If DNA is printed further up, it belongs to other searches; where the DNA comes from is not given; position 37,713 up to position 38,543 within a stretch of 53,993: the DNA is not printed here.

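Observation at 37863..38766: Virus-encoded two-repeat TBP homologue followed by two small zinc-ribbon proteins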

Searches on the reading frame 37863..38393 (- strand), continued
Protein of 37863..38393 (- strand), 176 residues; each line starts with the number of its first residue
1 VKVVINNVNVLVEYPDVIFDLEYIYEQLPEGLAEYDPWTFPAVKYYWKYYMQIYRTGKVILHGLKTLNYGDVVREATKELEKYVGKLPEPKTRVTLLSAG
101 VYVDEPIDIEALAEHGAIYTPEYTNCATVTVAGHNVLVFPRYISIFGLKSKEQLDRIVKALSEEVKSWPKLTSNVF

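Call 36: find_encoding_contigs(protein=P0115, flank=10000, max_places=3)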
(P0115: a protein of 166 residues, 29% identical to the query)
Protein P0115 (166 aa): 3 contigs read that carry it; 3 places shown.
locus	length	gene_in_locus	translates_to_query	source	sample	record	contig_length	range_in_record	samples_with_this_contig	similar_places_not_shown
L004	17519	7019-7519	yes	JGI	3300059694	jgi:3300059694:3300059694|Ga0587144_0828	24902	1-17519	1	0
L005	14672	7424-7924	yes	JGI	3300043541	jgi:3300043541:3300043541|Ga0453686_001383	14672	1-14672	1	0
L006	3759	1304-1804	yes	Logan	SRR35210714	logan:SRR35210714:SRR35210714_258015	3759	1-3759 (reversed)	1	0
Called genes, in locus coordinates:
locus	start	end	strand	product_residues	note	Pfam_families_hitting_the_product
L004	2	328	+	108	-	?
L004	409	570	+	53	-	-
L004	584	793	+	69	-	-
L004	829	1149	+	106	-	-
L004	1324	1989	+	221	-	-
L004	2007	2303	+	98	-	-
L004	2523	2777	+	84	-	-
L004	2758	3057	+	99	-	-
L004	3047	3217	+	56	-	-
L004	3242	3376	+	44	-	-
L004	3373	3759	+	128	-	-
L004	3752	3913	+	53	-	-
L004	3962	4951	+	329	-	PF25608:NAL1_N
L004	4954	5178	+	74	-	-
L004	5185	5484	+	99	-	-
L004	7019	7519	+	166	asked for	PF00352:TBP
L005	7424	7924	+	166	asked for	PF00352:TBP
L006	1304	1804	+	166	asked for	PF00352:TBP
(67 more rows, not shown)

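Call 42: find_related_loci(query=A3, collection=metagenome_contigs, flank=10000)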
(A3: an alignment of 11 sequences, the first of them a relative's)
Query A3 (176 aa) in metagenome_contigs; peptide patterns used: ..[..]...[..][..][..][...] (x = any residue, [..] = any of these).
33 stretches matched a pattern; 3 encode a relative of the query (tblastn E <= 1e-3); 3 distinct loci.
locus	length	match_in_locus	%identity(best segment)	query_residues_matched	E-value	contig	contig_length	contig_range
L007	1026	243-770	72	1-174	2e-94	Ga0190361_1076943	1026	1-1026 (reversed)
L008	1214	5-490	36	13-171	4e-27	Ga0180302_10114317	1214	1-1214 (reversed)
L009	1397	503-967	28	1-168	4e-10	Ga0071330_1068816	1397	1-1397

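Call 43: find_related_loci(query=A3, collection=genome_contigs, flank=10000)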
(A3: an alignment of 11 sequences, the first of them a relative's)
Query A3 (176 aa) in genome_contigs; peptide patterns used: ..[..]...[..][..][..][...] (x = any residue, [..] = any of these).
14 stretches matched a pattern, but none encodes a relative of the query by tblastn (E <= 1e-3).

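Call 44: find_encoding_contigs(protein=P0126, flank=10000, max_places=2)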
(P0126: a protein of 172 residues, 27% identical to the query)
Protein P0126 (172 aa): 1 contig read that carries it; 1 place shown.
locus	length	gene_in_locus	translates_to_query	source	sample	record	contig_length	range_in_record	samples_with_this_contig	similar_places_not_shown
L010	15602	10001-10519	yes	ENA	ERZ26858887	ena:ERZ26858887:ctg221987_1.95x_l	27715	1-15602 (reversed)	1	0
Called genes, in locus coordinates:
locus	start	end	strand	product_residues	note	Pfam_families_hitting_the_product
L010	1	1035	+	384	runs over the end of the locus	-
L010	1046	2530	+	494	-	PF03175:DNA_pol_B_2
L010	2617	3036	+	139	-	PF03175:DNA_pol_B_2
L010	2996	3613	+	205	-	-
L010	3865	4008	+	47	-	-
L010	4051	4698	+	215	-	-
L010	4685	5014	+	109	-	-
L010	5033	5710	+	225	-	-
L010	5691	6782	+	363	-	PF00665:rve (weak), PF00385:Chromo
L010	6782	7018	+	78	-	-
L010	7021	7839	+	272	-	-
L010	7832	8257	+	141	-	-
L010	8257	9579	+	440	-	-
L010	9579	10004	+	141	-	PF00770:Peptidase_C5 (faint)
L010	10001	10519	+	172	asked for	PF00352:TBP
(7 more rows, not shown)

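Call 45: find_encoding_contigs(protein=P0125, flank=10000, max_places=2)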
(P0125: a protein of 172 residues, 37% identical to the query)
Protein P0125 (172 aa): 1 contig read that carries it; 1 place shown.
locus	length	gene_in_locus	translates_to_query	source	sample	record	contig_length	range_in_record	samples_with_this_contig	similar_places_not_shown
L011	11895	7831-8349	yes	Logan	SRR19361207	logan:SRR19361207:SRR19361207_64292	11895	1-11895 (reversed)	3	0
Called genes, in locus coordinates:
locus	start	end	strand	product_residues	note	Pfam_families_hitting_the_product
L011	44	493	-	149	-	PF01878:EVE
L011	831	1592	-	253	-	PF01863:YgjP-like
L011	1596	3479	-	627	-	PF18766:SWI2_SNF2, PF22679:T1R_D3-like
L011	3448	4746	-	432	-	PF04313:HSDR_N, PF04851:ResIII, PF18766:SWI2_SNF2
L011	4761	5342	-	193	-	PF01420:Methylase_S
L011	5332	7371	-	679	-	PF12161:HsdM_N, PF02384:N6_Mtase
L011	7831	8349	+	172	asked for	PF00352:TBP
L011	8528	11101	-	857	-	PF02384:N6_Mtase, PF01170:UPF0020, PF01420:Methylase_S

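Call 46: find_encoding_contigs(protein=P0002, flank=4000, max_places=2)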
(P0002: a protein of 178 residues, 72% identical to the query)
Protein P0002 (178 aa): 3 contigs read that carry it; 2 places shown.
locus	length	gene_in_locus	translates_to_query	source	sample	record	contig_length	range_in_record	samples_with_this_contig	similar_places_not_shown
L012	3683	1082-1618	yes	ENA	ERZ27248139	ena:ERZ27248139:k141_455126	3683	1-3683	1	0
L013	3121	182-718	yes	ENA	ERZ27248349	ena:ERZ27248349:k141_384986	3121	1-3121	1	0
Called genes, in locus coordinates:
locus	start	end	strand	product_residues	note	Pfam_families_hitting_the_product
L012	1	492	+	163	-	?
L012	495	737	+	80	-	-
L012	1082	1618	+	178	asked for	PF00352:TBP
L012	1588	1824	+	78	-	-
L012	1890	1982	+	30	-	-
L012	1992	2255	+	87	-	PF01978:TrmB (weak), PF12840:HTH_20 (weak)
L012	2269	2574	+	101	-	-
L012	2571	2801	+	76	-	-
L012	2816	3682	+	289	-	?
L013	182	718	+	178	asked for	PF00352:TBP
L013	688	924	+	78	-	-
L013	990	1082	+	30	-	-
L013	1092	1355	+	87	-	PF01978:TrmB (weak), PF12840:HTH_20 (weak)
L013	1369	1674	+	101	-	-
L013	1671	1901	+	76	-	-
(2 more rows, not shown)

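Call 55: search_protein_families(library=pfam, alignment_id=A4, max_evalue=0.001)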
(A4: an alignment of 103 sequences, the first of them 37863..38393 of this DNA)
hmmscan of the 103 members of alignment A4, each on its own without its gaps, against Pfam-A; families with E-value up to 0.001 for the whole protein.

A. member 1, window:37863-38393:- (176 aa): 1 family
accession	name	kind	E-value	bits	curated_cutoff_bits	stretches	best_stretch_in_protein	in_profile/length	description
PF00352.27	TBP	-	1.3e-08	35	22.9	1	4-66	3-67/85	Transcription factor TFIID (or TATA-binding protein, TBP)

B. families by the number of members that match (of 103 scanned): 52 families (the first 25 are shown)
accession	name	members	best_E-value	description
PF04055.27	Radical_SAM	3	3.6e-16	Radical SAM superfamily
PF13229.12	Beta_helix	2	1.2e-09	Right handed beta helix region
PF08271.17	Zn_Ribbon_TF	2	0.00044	TFIIB zinc-binding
PF13412.12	HTH_24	2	0.00056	Winged helix-turn-helix DNA-binding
PF06508.19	QueC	1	2e-69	Queuosine biosynthesis protein QueC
PF01227.27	GTP_cyclohydroI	1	3e-49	GTP cyclohydrolase I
PF00136.26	DNA_pol_B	1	4.4e-28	DNA polymerase family B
PF18906.5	Phage_tube_2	1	2.3e-27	Phage tail tube protein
PF12705.13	PDDEXK_1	1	1.1e-25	PD-(D/E)XK nuclease superfamily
PF01370.27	Epimerase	1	2.4e-24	NAD dependent epimerase/dehydratase family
PF03104.25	DNA_pol_B_exo1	1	8.7e-24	DNA polymerase family B, exonuclease domain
PF13456.12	RVT_3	1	2.7e-17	Reverse transcriptase-like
PF02732.21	ERCC4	1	3.9e-16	ERCC4 domain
PF16363.11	GDP_Man_Dehyd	1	2.1e-15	GDP-mannose 4,6 dehydratase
PF13479.12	AAA_24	1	3.6e-15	AAA domain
PF00352.27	TBP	1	1.3e-08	Transcription factor TFIID (or TATA-binding protein, TBP)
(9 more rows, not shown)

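Call 62: search_dna_similar(query=P0010, collection=phages, mode=protein, max_evalue=0.001, max_rows=30)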
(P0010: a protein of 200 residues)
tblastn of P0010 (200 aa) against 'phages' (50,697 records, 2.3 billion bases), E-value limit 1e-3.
Records with a match: 3; places in all: 3; records where one place covers at least 80% of the query: 3.
Best place of each record, by identity: <60% 3.
By first word of the organism name: Haloarcula 2; Halorubrum 1.
By host as written in the record: Haloarcula japonica 2; Halorubrum sp. 1.
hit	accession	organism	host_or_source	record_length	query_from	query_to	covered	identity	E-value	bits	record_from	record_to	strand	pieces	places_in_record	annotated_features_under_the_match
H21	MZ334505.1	Halorubrum virus HRTV-9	Halorubrum sp.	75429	11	183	87%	34.6%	2e-22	100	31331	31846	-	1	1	TATA-box-binding protein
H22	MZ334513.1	Haloarcula virus HJTV-2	Haloarcula japonica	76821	8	183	88%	28.0%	2e-13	74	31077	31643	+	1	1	TATA-box-binding protein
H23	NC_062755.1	Haloarcula virus HJTV-2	Haloarcula japonica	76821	8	183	88%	28.0%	2e-13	74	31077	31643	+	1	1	TATA-box-binding protein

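Call 63: get_annotated_region(hit=H21, flank=3000)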
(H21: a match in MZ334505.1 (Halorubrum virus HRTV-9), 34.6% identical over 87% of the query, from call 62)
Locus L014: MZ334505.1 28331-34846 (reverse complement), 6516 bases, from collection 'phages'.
description: Halorubrum virus HRTV-9 isolate HRTV-9/42, complete genome.
organism: Halorubrum virus HRTV-9 (NCBI taxid 2878011)
taxonomy: Viruses; Duplodnaviria; Heunggongvirae; Uroviricota; Caudoviricetes; Thumleimavirales; Hafunaviridae; Haloferacalesvirus
host: Halorubrum sp.; source: solar saltern; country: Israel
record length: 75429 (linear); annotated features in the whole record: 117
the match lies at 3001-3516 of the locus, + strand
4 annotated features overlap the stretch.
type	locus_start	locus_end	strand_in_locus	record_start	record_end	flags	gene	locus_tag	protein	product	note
CDS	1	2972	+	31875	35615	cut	-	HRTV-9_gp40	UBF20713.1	type IIG restriction modification enzyme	-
CDS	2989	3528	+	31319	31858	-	-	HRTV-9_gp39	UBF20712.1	TATA-box-binding protein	-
CDS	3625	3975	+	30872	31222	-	-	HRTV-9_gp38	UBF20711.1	hypothetical protein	-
CDS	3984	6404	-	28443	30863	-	-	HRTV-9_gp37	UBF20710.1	class II ribonucleotide reductase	-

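Call 64: get_annotated_region(hit=H22, flank=3000)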
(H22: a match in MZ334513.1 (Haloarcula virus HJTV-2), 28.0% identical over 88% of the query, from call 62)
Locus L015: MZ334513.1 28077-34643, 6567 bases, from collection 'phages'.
description: Haloarcula virus HJTV-2 isolate HJTV-2/27, complete genome.
organism: Haloarcula virus HJTV-2 (NCBI taxid 2877986)
taxonomy: Viruses; Duplodnaviria; Heunggongvirae; Uroviricota; Caudoviricetes; Thumleimavirales; Hafunaviridae; Haloferacalesvirus; Haloferacalesvirus HJTV2
host: Haloarcula japonica; source: solar saltern; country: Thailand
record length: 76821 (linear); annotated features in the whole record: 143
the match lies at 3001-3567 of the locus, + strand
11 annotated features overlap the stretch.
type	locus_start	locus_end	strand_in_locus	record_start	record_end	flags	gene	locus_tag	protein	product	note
CDS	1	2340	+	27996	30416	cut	-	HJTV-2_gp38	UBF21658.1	class II ribonucleotide reductase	-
CDS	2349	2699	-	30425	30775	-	-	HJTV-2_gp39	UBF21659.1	hypothetical protein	-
CDS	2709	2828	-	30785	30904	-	-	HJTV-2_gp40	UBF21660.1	hypothetical protein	-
CDS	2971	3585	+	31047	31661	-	-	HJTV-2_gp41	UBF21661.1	TATA-box-binding protein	-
CDS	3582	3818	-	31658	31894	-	-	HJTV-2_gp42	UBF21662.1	winged HTH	-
CDS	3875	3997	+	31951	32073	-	-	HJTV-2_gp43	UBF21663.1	hypothetical protein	-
CDS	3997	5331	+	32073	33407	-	-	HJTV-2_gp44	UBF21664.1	N4-cytosine Mtase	-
CDS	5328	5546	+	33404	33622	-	-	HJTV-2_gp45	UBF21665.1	Trm112 family protein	-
CDS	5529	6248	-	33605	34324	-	-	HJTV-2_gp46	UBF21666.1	Eco29kI restriction endonuclease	-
CDS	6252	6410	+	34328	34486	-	-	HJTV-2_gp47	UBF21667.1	hypothetical protein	-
CDS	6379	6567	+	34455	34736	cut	-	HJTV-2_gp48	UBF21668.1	hypothetical protein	-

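Call 69: search_protein_families(library=phrogs, proteins=[window:37863-38393:-], max_evalue=0.01)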
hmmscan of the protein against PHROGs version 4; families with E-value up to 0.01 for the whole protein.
window:37863-38393:- (176 aa): 0 families

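Call 79: fold_search(model_id=the predicted structure, library=viral)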
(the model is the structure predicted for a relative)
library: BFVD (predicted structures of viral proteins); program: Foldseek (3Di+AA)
matches with E <= 10: 552; with E <= 0.001: 26
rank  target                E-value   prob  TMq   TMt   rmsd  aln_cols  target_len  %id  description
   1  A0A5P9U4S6            1.4e-08  1.00  0.69  0.65   4.1       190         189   28  (no name in the UniProt tables at hand)
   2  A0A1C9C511            4.6e-07  1.00  0.61  0.50   4.9       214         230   10  Putative TATA-box-binding protein [Heterosigma akashiwo virus 01]
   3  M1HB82                1.1e-06  1.00  0.59  0.39   5.5       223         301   14  (no name in the UniProt tables at hand)
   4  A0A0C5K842            1.5e-06  1.00  0.57  0.52   5.3       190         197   15  (no name in the UniProt tables at hand)
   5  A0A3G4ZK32            2.3e-06  1.00  0.60  0.54   4.7       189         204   11  Uncharacterized protein [Terrestrivirus sp.]
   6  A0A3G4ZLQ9            2.9e-06  1.00  0.57  0.31   7.9       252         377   13  TATA box binding protein [Terrestrivirus sp.]
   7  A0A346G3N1            3.8e-06  1.00  0.57  0.38   6.1       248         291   12  (no name in the UniProt tables at hand)
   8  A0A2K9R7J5            4.0e-06  1.00  0.62  0.41   5.8       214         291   10  (no name in the UniProt tables at hand)
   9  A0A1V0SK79            9.2e-06  1.00  0.56  0.45   5.2       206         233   11  Uncharacterized protein [Klosneuvirus KNV1]
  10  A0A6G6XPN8            1.0e-05  1.00  0.55  0.22   8.0       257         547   14  (no name in the UniProt tables at hand)
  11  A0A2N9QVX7            1.1e-05  1.00  0.61  0.25   7.2       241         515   12  (no name in the UniProt tables at hand)
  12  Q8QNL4                2.0e-05  1.00  0.64  0.61   3.9       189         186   10  EsV-1-53 [Ectocarpus siliculosus virus 1 (isolate New Zealand/Kaikoura/1988)]
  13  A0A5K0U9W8            2.0e-05  1.00  0.54  0.24   9.2       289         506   14  TATA box binding protein [Yasminevirus sp. GU-2018]
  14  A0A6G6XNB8            2.1e-05  1.00  0.57  0.21   6.8       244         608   11  (no name in the UniProt tables at hand)
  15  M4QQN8                3.3e-05  1.00  0.46  0.28   7.3       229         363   16  (no name in the UniProt tables at hand)
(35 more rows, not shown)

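Call 99: find_related_loci(query=A10, collection=viral_contigs, flank=5000)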
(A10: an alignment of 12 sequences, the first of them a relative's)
Query A10 (200 aa) in viral_contigs; peptide patterns used: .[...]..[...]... (x = any residue, [..] = any of these).
23 stretches matched a pattern; 13 encode a relative of the query (tblastn E <= 1e-3); 13 distinct loci.
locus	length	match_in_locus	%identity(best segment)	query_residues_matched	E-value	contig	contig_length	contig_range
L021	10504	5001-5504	45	14-197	1e-36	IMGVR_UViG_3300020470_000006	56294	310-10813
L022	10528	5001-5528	43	14-183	7e-35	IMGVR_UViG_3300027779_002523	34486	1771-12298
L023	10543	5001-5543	40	9-183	2e-32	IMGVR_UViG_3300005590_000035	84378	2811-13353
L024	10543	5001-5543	40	9-183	2e-32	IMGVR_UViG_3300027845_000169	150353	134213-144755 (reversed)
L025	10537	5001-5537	38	3-187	4e-29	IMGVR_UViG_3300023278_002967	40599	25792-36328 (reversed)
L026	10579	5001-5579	34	2-187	4e-27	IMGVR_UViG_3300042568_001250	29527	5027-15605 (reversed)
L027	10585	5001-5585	32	11-189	3e-23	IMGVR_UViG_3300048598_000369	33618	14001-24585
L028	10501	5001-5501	31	12-179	1e-20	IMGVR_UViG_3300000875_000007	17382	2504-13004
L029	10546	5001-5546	35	11-183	5e-26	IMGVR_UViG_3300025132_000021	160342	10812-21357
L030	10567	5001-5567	28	8-183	1e-17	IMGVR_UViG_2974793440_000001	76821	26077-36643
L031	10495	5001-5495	29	3-175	2e-17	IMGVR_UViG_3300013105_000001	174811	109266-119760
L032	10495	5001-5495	29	3-175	2e-17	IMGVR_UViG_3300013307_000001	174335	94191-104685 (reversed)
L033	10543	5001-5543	36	4-197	1e-26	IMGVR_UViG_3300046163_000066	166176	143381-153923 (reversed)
